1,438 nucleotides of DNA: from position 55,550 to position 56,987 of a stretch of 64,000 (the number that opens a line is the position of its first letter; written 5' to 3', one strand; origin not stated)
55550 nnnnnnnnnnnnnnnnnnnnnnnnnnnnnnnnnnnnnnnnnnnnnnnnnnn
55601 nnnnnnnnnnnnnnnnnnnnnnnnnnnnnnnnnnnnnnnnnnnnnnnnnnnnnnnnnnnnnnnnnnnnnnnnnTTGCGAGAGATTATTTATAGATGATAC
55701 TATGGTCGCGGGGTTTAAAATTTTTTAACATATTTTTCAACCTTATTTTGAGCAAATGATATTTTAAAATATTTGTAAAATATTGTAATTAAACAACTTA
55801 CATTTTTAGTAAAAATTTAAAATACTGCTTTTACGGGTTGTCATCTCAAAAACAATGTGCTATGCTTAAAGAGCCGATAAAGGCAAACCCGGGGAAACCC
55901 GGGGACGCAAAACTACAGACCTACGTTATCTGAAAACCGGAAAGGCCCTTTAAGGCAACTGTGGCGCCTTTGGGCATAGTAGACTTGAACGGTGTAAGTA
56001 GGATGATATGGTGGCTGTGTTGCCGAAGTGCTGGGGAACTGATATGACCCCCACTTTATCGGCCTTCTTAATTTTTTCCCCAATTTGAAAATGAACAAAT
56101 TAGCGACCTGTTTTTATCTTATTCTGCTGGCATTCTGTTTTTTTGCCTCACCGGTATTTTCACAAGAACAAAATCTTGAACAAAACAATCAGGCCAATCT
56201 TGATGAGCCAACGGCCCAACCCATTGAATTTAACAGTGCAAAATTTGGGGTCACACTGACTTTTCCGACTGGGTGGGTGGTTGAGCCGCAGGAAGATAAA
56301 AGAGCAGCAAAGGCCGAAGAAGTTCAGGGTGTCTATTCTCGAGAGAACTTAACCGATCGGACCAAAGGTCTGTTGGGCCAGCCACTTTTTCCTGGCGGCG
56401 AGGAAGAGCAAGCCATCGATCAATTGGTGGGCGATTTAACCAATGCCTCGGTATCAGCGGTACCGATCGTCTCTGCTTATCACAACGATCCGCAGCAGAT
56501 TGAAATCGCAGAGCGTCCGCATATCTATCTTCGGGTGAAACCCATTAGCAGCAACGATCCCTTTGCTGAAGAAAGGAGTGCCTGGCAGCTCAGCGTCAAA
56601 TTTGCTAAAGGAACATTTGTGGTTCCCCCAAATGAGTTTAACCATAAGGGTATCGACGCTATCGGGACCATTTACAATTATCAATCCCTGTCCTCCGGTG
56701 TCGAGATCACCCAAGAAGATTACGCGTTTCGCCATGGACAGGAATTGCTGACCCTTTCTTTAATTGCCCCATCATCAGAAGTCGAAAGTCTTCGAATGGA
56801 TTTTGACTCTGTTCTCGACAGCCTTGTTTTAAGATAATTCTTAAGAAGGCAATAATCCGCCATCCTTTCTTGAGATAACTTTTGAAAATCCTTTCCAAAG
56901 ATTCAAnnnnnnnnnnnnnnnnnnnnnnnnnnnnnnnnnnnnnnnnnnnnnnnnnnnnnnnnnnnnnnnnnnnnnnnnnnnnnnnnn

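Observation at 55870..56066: c-di-GMP-I (GEMM) riboswitch-like element in front of a secreted-protein gene, inside the interrupted trp operon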

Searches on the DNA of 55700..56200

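Call 4: search_rna_families(source=window, start=55700, end=56200, threshold=evalue, max_evalue=10, show_alignments=3)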
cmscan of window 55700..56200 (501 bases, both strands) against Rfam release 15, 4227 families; matches with E-value up to 10: 4.
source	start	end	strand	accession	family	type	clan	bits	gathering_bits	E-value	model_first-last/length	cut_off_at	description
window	55873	56028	+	RF03167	c-di-GMP-I-GGC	Cis-reg; riboswitch;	CL00126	59.9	59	1e-13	1-80/80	no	c-di-GMP-I-GGC riboswitch aptamer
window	55778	55877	+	RF01488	rli49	Gene; sRNA;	-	13.7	40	7.2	1-163/163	no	Listeria sRNA rli49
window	55795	55902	+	RF00628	RgsA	Gene; sRNA;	-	9.5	88.4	6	1-194/194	no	RgsA sRNA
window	55700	55768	-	RF00064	HgcG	Gene; snRNA; snoRNA; HACA-box;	-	8.5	77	5.2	1-72/276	3'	HgcG RNA (Pab40)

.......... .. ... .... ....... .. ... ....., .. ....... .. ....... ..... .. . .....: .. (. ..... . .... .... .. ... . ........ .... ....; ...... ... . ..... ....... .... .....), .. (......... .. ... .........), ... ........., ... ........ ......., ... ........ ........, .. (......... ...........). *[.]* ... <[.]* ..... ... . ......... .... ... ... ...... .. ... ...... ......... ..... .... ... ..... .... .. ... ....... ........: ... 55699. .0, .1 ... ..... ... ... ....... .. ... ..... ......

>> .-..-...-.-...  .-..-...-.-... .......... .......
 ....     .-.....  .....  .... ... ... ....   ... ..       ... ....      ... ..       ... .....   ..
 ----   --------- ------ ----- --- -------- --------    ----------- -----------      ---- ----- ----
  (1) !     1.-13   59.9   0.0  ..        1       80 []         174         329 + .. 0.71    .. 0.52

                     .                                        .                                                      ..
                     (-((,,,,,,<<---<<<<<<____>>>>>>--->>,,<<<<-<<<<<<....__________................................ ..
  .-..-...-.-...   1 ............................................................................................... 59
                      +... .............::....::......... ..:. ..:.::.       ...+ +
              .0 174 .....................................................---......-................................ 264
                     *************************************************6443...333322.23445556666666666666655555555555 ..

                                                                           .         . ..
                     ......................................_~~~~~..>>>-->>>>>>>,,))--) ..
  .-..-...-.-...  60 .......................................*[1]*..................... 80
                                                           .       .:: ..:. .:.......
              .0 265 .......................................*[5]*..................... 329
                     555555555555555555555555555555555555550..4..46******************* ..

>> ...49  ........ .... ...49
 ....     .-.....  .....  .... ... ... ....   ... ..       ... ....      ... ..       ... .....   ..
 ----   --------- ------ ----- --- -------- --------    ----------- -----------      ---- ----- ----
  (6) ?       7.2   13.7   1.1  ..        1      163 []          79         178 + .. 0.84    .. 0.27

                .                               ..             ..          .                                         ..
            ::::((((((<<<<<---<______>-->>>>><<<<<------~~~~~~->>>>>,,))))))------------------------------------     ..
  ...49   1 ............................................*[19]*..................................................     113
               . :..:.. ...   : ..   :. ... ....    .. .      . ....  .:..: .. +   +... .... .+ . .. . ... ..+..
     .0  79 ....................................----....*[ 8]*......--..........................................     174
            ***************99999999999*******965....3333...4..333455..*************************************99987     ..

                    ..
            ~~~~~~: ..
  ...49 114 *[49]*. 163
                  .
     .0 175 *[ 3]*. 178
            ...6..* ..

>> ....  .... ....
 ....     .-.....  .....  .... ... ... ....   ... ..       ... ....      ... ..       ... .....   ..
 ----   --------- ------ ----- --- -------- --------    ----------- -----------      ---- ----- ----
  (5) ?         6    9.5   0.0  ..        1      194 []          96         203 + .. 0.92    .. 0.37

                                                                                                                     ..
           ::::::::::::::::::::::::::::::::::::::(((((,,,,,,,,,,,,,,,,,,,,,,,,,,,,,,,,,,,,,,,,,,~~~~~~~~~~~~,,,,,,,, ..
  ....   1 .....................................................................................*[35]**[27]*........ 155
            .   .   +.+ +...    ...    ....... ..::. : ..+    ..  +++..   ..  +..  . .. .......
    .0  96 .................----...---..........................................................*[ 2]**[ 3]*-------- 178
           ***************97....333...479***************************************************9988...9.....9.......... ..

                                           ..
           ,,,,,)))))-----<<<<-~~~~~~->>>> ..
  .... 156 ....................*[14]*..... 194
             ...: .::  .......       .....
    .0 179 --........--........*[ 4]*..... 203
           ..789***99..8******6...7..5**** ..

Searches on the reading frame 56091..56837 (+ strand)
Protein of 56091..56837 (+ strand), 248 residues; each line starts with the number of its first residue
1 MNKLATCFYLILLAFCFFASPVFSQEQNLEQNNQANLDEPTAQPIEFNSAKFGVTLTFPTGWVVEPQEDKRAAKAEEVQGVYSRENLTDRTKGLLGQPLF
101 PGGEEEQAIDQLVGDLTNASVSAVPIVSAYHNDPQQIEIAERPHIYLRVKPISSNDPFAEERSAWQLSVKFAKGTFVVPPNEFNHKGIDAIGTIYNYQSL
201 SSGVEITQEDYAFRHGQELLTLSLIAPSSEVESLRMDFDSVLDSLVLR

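Call 16: find_homologous_proteins(query=window:56091-56837:+)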
Query window:56091-56837:+ (248 aa): 1 proteins with E <= 0.001 among 475 candidates.
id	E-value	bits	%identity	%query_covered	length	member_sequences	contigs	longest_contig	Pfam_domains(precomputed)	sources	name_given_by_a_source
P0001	1.0e-160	550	100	100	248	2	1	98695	-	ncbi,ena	-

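Call 17: search_protein_families(library=pfam, proteins=[window:56091-56837:+], max_evalue=0.01)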
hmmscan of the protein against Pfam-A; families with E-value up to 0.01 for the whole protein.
window:56091-56837:+ (248 aa): 0 families

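Call 18: find_encoding_contigs(protein=P0001, flank=3000, max_places=4)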
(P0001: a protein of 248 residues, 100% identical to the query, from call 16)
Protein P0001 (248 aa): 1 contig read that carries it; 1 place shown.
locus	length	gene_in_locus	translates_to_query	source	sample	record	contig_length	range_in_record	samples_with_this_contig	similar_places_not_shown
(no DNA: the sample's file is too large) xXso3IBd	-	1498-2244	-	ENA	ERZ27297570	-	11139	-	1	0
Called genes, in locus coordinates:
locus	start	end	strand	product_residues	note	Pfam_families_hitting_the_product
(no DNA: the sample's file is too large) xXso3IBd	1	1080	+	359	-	?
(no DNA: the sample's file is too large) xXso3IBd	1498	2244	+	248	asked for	-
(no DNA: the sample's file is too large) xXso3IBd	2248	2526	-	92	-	-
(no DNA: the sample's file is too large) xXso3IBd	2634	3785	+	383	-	PF04389:Peptidase_M28, PF01546:Peptidase_M20, PF07687:M20_dimer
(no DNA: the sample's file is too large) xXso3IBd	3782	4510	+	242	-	-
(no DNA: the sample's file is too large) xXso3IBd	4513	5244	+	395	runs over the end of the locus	PF00291:PALP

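Call 25: search_protein_representatives(protein=window:56091-56837:+)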
Query: 248 residues. Proteins with E-value up to 0.001 (for the whole library): 8; up to 1e-10: 2; up to 1e-30: 1. The best 8 are listed.
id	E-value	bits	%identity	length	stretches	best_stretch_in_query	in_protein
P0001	3.3e-161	550.4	100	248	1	1-248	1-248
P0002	3.1e-16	75.9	28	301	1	45-245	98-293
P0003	2.4e-10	56.6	32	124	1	124-247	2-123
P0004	5.4e-10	55.5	25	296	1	32-247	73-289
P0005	7.6e-09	51.7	28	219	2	111-247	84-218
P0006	7.7e-09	51.7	30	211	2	116-245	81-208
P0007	3.1e-06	43.2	26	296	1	39-245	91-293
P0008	8.8e-05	38.4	25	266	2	113-245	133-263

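Call 63: predict_structure(alignment_id=A4)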
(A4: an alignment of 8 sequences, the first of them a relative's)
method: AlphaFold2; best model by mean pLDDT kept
length: 248 residues; sequences in the alignment: 8
mean_pLDDT: 82.2   pTM: 0.75
mean pLDDT of the five models: 82.2, 82.0, 81.8, 80.7, 80.0
residues with pLDDT >= 90: 137; 70-90: 46; 50-70: 46; < 50: 19
segments of 3 or more residues with pLDDT < 50: 20-36
pLDDT, mean of each block of 10 residues (from residue 1): 60 59 40 45 86 94 92 91 76 67 70 87 94 63 91 93 95 95 94 94 91 95 95 95 95
secondary structure, 60 per line:
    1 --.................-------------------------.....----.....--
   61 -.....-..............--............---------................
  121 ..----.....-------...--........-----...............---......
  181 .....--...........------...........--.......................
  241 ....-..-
elements in order: H3-19 E45-49 E54-58 E62-66 H68-81 H84-95 H105-122 E127-131 E144-151 H157-171 E175-185 E188-198 E205-215 E218-227 H228-244

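Call 65: fold_search(model_id=the predicted structure, library=pdb)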
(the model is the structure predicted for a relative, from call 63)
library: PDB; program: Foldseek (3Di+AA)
matches with E <= 10: 1362; with E <= 0.001: 42
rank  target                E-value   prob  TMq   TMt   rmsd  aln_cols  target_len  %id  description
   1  2lnj_MODEL_1_A        1.5e-07  1.00  0.45  0.62   6.1       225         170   11  Solution Structure of Cyanobacterial PsbP (CyanoP) from Synechocystis sp. PCC 6803 (released 2012-06-06)
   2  2xb3                  1.9e-07  1.00  0.47  0.71   6.7       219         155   11  The Structure of Cyanobacterial PsbP (released 2010-08-25)
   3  3lyd_A                3.8e-07  1.00  0.41  0.61   3.1       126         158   14  Crystal structure of Putative uncharacterized protein from Jonesia denitrificans (released 2010-03-09)
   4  3lyd_B                4.0e-07  1.00  0.41  0.61   3.0       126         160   14  Crystal structure of Putative uncharacterized protein from Jonesia denitrificans (released 2010-03-09)
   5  8z9d_P                1.1e-06  1.00  0.46  0.59  11.7       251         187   10  cryo-EM structure of PSII-LHCII megacomplex from spinach (released 2024-11-13)
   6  9grx_0                1.1e-06  1.00  0.47  0.69   6.5       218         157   12  NDH-PSI-LHCI supercomplex from S. oleracea (released 2025-02-12)
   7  4rth_B                1.3e-06  1.00  0.46  0.65   8.0       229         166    9  The crystal structure of PsbP from Zea mays (released 2015-03-11)
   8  4rti                  2.4e-06  1.00  0.46  0.63   8.0       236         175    8  The crystal structure of PsbP from Spinacia oleracea (released 2015-03-11)
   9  2vu4                  2.9e-06  1.00  0.46  0.72   7.9       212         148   10  Structure of PsbP protein from Spinacia oleracea at 1.98 A resolution (released 2009-07-21)
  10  9gnw_P                2.9e-06  1.00  0.48  0.61   8.0       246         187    9  Universal PSII assembly intermediate (released 2025-09-17)
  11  4rth_A                3.1e-06  1.00  0.46  0.66   7.9       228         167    9  The crystal structure of PsbP from Zea mays (released 2015-03-11)
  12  6xrf_H                4.4e-06  1.00  0.38  0.64   2.5       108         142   14  EagT6 Tse6 NT complex (released 2020-12-30)
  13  1tu1_A                5.8e-06  1.00  0.37  0.61   2.6       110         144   15  Crystal Structure of Protein of Unknown Function PA94 from Pseudomonas aeruginosa, Putative Regulator (released 2004-08-03)
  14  3jcu_P                7.8e-06  1.00  0.47  0.65   5.9       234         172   10  Cryo-EM structure of spinach PSII-LHCII supercomplex at 3.2 Angstrom resolution (released 2016-05-25)
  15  6xrf_A                1.0e-05  1.00  0.39  0.66   2.0       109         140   13  EagT6 Tse6 NT complex (released 2020-12-30)
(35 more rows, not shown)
